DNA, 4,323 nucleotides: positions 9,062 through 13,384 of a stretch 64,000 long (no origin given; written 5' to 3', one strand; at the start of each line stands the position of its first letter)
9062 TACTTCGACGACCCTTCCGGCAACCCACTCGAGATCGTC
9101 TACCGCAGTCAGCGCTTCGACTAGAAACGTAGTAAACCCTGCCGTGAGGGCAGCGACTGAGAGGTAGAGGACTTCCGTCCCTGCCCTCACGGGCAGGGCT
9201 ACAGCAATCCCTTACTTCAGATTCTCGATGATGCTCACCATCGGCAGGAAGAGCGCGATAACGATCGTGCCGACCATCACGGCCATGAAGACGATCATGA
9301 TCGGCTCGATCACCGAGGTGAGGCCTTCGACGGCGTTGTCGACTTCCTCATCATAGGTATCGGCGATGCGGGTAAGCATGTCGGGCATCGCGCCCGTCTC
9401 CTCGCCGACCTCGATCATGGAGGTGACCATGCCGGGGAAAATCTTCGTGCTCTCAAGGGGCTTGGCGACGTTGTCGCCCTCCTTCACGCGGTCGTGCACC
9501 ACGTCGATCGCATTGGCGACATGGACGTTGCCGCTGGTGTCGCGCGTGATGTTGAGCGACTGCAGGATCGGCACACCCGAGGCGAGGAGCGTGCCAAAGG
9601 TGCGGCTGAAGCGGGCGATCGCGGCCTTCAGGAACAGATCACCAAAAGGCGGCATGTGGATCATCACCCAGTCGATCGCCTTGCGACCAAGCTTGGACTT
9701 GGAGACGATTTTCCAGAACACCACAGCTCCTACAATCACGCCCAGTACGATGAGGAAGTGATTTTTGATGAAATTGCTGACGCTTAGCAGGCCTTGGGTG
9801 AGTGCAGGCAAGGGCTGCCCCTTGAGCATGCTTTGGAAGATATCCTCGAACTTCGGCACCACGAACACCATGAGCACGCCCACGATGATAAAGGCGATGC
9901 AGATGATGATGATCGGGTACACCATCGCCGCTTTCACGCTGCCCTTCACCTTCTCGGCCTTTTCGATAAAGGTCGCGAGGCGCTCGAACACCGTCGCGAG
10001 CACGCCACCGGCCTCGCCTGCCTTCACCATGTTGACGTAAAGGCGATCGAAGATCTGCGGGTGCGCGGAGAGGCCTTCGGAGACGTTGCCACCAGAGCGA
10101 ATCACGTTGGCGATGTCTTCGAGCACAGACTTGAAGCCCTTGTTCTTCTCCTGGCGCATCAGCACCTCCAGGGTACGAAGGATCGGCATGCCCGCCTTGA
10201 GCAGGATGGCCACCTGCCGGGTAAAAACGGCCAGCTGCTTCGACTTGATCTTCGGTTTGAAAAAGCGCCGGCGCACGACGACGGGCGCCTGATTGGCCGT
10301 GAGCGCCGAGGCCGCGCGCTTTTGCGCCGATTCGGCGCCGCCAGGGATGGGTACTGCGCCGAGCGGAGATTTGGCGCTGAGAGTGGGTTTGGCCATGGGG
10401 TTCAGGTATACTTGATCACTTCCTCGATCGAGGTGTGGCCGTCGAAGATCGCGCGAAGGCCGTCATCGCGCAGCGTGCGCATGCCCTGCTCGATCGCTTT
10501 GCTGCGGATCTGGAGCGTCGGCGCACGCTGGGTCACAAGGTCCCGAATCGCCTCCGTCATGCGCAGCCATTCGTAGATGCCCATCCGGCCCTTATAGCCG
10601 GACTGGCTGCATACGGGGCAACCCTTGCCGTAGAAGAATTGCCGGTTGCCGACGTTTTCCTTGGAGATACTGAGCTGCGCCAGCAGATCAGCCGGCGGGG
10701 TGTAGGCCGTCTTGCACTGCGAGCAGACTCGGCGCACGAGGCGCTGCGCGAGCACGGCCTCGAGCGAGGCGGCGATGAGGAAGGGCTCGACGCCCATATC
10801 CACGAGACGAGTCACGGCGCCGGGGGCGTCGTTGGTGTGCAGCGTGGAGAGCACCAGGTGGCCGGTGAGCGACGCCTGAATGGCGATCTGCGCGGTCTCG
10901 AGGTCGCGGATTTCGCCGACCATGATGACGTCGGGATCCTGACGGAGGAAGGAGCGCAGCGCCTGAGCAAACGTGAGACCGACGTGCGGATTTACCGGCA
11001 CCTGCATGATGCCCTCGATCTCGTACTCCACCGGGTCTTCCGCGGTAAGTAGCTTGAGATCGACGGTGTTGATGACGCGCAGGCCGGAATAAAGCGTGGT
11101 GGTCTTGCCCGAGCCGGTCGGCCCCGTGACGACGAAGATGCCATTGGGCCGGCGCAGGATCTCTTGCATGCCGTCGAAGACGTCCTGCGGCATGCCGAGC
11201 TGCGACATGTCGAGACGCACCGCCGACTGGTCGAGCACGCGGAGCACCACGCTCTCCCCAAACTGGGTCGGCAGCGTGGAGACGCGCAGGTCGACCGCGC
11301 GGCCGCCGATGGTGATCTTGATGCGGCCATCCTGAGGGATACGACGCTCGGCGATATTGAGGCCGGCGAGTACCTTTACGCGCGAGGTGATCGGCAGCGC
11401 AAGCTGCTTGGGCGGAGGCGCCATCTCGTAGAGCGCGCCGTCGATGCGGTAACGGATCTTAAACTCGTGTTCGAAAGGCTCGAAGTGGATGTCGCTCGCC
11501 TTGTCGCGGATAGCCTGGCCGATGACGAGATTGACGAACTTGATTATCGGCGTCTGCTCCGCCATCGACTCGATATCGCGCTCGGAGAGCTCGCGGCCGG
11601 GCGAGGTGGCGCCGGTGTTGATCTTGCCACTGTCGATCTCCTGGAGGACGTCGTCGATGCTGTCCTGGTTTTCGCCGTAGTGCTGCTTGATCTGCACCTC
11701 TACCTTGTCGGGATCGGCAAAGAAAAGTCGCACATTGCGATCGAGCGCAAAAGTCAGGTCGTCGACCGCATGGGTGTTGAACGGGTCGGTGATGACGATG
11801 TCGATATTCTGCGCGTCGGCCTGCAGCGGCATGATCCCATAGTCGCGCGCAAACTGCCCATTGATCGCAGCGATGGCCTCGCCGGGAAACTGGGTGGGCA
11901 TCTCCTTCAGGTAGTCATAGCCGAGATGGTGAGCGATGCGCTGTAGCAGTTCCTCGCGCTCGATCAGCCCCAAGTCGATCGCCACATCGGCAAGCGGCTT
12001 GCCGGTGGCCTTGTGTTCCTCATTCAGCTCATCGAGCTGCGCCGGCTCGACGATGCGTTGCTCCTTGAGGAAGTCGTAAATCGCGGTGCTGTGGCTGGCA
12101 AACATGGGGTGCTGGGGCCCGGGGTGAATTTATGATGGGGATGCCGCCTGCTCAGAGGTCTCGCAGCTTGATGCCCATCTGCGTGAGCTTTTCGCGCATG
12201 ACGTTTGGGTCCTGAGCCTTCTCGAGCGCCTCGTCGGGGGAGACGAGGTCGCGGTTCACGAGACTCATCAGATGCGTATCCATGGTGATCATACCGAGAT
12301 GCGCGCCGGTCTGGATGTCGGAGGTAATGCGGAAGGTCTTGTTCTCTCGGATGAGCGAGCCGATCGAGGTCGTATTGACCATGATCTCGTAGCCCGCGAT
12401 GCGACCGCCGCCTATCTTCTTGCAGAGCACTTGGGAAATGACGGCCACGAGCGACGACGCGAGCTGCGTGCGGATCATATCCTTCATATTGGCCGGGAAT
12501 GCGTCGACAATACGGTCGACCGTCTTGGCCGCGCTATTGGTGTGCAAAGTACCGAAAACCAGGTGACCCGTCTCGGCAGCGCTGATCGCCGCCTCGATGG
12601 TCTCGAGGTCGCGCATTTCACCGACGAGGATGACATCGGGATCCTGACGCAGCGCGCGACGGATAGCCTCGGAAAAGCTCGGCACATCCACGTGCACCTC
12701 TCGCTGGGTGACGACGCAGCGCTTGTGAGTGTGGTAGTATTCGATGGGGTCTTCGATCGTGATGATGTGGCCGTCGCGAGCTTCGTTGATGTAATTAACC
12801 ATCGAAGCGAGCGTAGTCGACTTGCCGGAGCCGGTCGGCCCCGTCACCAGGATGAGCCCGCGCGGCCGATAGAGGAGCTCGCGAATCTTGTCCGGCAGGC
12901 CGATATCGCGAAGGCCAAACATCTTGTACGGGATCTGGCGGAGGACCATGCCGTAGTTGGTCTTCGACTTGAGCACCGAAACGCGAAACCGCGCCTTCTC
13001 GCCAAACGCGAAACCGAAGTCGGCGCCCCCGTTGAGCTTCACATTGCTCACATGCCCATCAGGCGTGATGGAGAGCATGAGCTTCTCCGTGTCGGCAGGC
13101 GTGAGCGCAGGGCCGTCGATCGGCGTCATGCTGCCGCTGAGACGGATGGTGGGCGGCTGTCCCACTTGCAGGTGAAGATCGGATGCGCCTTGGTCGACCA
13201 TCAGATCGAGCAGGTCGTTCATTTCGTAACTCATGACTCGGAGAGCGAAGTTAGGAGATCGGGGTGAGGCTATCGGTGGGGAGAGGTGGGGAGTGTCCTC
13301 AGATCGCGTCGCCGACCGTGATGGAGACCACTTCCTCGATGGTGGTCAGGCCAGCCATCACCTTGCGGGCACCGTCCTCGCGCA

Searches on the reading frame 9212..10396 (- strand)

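Call 9: search_protein_families(library=pfam, proteins=[window:9212-10396:-], max_evalue=0.00001)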
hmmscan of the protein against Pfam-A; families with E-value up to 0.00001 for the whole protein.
window:9212-10396:- (394 aa): 1 family
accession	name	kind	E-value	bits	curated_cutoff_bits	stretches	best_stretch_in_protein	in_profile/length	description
PF00482.28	T2SSF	-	2.1e-63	212.3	25.2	2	58-181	1-125/125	Type II secretion system (T2SS), protein F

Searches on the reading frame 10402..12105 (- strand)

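Call 9: search_protein_families(library=pfam, proteins=[window:10402-12105:-], max_evalue=0.00001)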
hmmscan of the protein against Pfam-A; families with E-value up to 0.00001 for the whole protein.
window:10402-12105:- (567 aa): 2 families
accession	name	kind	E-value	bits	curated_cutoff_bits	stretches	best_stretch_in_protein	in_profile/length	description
PF00437.27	T2SSE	-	2.1e-142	474.6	24.9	1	182-564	3-369/370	Type II/IV secretion system protein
PF05157.20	MshEN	-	7.9e-12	45.4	23.1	1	62-145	2-86/90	MshEN domain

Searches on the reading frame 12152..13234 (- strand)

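Call 9: search_protein_families(library=pfam, proteins=[window:12152-13234:-], max_evalue=0.00001)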
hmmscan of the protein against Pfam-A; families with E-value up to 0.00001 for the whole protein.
window:12152-13234:- (360 aa): 1 family
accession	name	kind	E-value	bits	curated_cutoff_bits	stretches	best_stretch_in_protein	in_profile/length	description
PF00437.27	T2SSE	-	1.8e-54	185.3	24.9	1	9-273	16-280/370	Type II/IV secretion system protein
